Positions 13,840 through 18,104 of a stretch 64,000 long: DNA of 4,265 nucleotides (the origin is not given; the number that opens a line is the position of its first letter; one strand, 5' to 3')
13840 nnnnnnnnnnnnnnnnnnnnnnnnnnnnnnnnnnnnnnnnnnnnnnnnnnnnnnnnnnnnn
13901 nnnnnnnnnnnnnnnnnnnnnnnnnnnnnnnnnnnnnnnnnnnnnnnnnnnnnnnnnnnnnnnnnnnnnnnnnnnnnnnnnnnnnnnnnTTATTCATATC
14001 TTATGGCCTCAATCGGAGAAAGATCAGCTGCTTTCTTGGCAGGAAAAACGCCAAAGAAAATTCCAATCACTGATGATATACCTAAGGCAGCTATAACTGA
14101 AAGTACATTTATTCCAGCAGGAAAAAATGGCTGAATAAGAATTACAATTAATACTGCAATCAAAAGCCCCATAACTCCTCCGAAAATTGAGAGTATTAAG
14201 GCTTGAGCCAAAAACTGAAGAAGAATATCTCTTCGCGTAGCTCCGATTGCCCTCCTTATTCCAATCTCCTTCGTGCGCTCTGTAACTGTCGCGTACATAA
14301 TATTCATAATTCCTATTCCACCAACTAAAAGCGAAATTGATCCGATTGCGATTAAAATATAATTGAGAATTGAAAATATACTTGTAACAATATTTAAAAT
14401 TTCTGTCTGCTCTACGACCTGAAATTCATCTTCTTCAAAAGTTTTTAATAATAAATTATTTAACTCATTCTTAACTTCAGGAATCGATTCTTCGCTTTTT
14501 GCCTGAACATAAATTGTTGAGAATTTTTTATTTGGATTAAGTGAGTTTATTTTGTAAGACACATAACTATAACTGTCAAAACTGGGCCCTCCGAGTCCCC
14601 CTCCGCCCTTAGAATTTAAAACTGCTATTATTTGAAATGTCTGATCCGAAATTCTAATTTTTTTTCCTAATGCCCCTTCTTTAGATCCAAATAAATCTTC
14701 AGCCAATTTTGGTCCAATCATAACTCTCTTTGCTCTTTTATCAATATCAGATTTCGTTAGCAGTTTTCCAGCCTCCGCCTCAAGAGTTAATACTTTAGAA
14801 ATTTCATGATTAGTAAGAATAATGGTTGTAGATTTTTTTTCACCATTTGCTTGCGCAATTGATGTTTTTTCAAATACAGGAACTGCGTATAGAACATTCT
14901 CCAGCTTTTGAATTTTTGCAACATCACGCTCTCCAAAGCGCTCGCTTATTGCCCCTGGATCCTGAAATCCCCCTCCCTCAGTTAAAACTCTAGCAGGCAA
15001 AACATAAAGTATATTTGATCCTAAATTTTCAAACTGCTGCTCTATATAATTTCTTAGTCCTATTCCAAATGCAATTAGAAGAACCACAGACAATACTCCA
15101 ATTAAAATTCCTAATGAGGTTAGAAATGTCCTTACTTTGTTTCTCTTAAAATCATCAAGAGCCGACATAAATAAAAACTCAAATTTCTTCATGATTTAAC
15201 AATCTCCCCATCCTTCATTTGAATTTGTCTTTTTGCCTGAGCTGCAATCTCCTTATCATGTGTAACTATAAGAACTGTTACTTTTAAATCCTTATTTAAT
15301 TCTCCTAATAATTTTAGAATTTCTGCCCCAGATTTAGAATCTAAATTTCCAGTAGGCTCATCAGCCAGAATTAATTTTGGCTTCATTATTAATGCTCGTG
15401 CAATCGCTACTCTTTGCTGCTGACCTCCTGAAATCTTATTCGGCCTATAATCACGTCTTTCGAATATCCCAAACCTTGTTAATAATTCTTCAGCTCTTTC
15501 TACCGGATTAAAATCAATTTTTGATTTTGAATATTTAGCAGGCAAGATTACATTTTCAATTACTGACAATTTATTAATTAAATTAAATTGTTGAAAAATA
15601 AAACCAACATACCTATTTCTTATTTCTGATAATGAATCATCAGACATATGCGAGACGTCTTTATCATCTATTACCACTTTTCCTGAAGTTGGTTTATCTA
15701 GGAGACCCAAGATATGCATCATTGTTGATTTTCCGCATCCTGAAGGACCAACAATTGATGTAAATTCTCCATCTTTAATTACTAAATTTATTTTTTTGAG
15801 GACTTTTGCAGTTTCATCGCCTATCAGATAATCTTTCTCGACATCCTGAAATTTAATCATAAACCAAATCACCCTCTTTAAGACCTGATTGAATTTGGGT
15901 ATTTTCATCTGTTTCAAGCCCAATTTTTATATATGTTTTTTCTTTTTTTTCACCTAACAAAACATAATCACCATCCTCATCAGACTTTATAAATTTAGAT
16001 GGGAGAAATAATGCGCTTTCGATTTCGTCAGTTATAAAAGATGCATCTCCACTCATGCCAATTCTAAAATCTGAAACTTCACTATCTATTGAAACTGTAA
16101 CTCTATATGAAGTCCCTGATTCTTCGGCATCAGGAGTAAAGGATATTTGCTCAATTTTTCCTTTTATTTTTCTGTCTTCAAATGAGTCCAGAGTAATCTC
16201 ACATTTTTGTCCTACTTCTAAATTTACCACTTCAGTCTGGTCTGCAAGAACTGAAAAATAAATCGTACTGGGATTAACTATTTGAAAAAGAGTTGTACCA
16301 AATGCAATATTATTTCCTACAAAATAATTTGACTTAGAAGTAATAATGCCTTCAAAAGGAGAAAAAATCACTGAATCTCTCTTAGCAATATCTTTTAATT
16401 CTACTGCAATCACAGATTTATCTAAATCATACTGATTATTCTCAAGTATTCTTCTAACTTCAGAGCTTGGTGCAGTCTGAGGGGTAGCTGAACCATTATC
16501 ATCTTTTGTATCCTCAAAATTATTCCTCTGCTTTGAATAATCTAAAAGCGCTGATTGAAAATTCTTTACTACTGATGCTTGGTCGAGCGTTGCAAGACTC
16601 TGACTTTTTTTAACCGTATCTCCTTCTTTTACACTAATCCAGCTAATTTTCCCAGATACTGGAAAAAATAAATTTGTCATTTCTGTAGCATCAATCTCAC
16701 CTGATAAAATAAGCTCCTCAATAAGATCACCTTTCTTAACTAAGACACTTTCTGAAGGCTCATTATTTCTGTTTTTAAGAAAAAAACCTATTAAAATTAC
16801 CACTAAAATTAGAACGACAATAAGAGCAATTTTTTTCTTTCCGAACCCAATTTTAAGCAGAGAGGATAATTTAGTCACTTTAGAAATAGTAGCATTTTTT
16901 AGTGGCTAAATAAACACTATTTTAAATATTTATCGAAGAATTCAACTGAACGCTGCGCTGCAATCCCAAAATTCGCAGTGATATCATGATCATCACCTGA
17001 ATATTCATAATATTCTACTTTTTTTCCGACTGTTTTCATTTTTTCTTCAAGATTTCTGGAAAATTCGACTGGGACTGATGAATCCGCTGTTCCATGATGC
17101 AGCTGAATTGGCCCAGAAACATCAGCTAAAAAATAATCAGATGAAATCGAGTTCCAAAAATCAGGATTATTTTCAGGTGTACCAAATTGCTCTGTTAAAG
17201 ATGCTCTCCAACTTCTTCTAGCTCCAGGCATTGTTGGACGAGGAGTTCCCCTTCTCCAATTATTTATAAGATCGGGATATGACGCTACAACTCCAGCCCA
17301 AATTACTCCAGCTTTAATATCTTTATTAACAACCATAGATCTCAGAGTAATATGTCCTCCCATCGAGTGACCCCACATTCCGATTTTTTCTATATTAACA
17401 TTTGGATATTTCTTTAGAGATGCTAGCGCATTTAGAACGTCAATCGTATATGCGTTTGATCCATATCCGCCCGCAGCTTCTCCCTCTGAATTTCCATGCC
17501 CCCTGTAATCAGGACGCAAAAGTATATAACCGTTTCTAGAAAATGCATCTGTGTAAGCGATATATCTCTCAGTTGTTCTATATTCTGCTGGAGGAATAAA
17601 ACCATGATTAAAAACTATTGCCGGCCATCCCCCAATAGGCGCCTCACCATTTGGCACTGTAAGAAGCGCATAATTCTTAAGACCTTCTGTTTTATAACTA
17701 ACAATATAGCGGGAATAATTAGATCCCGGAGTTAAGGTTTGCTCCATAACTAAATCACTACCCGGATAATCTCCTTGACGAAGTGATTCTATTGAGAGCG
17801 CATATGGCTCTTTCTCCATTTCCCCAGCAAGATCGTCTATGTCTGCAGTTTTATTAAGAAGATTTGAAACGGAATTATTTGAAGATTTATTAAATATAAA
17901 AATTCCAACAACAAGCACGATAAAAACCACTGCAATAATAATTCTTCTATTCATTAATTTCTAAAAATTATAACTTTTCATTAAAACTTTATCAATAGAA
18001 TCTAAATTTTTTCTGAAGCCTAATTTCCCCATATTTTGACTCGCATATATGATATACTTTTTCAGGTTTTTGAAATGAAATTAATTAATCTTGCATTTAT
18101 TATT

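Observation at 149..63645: Promoters at a fixed 6-8 nt from the ATG: many leaderless transcription units beside SD-led genes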

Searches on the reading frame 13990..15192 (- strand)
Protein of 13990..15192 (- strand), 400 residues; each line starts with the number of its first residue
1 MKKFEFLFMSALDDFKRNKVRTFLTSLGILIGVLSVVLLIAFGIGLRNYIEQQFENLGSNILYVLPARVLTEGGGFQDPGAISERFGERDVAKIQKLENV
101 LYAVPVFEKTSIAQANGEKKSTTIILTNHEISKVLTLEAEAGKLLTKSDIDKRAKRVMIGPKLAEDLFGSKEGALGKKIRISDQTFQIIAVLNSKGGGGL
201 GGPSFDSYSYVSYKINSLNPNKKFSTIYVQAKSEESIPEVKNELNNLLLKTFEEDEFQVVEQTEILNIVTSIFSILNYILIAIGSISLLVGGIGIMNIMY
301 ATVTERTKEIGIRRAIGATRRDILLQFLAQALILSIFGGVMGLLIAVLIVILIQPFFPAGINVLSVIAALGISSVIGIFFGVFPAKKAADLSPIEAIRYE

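Call 25: search_protein_families(library=pfam, max_evalue=0.000001, proteins=[window:13990-15192:-])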
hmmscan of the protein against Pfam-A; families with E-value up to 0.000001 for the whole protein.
window:13990-15192:- (400 aa): 2 families
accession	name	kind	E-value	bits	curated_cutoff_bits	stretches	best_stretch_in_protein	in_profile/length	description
PF12704.14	MacB_PCD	-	7.8e-37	128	27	1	22-246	1-206/207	MacB-like periplasmic core domain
PF02687.27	FtsX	-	8.4e-20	71.5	25.5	1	282-393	2-120/120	FtsX-like permease C-terminal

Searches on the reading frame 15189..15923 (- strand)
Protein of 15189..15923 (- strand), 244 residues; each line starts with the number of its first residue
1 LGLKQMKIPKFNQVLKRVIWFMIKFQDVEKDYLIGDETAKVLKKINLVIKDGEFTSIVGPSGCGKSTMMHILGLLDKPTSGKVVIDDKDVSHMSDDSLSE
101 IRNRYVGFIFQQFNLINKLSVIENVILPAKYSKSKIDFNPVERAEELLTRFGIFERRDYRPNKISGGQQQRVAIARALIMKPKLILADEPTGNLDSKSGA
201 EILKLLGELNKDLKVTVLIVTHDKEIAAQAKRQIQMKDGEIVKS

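Call 25: search_protein_families(library=pfam, max_evalue=0.000001, proteins=[window:15189-15923:-])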
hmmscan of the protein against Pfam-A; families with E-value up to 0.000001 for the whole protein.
window:15189-15923:- (244 aa): 2 families
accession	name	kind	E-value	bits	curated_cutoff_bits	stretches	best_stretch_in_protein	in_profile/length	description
PF00005.33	ABC_tran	-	2e-33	116.3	25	1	42-191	1-136/137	ABC transporter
PF02463.25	SMC_N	-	2.6e-08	34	40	1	51-237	23-212/220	RecF/RecN/SMC N terminal domain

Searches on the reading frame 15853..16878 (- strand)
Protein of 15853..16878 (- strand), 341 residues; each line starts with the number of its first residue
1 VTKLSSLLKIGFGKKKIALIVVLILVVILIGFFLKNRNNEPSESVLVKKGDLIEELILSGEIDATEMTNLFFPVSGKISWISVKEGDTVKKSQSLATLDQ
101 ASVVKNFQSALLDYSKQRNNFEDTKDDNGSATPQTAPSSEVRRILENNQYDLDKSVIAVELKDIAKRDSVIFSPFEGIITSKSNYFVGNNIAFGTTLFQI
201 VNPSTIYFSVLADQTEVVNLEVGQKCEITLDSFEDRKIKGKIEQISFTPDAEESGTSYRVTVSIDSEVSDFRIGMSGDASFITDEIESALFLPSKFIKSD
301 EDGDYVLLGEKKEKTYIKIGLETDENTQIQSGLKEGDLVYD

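Call 25: search_protein_families(library=pfam, max_evalue=0.000001, proteins=[window:15853-16878:-])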
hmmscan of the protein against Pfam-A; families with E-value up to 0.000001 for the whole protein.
window:15853-16878:- (341 aa): 3 families
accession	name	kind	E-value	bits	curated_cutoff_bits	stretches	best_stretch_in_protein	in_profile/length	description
PF13437.12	HlyD_3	-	3.7e-18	66.6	22.2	1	170-267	1-96/106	HlyD family secretion protein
PF16576.10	HlyD_D23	-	5.3e-16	59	30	1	62-274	14-211/214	Barrel-sandwich domain of CusB or HlyD membrane-fusion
PF13533.13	Biotin_lipoyl_2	-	3e-07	30.6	29.8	0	69-99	2-32/32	Biotin-lipoyl like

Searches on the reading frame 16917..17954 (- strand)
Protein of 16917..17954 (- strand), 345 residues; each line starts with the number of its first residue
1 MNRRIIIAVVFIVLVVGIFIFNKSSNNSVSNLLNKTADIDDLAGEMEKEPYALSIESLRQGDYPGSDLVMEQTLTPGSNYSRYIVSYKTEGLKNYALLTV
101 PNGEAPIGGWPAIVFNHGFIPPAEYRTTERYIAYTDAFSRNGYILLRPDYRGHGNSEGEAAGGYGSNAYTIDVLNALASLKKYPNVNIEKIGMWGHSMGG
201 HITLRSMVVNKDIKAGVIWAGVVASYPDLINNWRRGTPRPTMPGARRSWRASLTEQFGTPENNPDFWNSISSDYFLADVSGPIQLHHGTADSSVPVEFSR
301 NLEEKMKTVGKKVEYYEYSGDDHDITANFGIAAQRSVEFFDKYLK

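Call 25: search_protein_families(library=pfam, max_evalue=0.000001, proteins=[window:16917-17954:-])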
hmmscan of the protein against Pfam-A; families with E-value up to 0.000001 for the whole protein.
window:16917-17954:- (345 aa): 7 families
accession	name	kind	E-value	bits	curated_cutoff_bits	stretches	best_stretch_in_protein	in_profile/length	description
PF12146.15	Hydrolase_4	-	8.9e-16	58.3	27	1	113-226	7-114/239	Serine aminopeptidase, S33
PF00326.27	Peptidase_S9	-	5.4e-12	46.1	22.6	1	138-345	10-211/213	Prolyl oligopeptidase family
PF01738.24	DLH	-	8.8e-11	42.2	21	0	136-224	35-132/217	Dienelactone hydrolase family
PF20434.5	BD-FAE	-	1.4e-09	38.2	26.8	1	124-306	29-215/215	BD-FAE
PF12697.13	Abhydrolase_6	-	2.6e-09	38.5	26.3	1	134-262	19-135/217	Alpha/beta hydrolase family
PF00561.26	Abhydrolase_1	-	3.7e-08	33.8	25.8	1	111-209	1-89/245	alpha/beta hydrolase fold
PF02129.25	Peptidase_S15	-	1.7e-07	31.7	23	0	100-228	11-135/262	X-Pro dipeptidyl-peptidase (S15 family)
